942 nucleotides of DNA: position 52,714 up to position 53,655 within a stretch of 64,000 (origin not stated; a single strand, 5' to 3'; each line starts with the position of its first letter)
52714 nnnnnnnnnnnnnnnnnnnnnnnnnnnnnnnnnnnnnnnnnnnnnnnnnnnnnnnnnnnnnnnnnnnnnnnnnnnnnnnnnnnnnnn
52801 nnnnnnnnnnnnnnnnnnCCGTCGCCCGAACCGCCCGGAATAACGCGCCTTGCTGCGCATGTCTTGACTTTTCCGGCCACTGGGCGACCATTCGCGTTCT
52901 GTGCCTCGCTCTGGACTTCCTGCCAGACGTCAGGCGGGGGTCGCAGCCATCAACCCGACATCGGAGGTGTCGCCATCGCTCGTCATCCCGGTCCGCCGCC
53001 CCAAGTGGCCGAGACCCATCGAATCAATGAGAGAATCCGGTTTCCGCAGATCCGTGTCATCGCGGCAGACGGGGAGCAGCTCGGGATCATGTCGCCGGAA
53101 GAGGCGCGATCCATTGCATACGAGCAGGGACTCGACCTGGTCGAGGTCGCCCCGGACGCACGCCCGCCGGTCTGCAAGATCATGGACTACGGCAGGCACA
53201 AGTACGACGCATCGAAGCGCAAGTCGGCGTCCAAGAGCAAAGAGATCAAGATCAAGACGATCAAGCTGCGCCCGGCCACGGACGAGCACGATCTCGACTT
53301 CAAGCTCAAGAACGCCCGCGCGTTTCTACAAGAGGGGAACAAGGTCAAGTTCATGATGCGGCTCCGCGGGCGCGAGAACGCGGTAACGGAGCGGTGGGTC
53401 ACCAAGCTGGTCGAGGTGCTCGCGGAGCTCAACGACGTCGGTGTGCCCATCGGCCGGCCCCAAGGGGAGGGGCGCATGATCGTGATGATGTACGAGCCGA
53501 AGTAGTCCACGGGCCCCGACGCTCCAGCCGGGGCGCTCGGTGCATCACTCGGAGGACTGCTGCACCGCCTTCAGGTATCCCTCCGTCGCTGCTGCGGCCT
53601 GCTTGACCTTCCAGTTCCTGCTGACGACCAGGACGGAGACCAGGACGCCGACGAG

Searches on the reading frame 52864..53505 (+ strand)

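Call 81: search_protein_families(library=pfam, proteins=[window:52864-53505:+], max_evalue=0.001)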
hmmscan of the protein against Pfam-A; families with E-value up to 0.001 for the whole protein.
window:52864-53505:+ (213 aa): 2 families
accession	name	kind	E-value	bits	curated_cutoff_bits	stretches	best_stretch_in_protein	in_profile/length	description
PF05198.21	IF3_N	-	2.2e-30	105.1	26.9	1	54-121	1-68/70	Translation initiation factor IF-3, N-terminal domain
PF00707.27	IF3_C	-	2.1e-24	85.7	34.8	1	128-213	1-86/86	Translation initiation factor IF-3, C-terminal domain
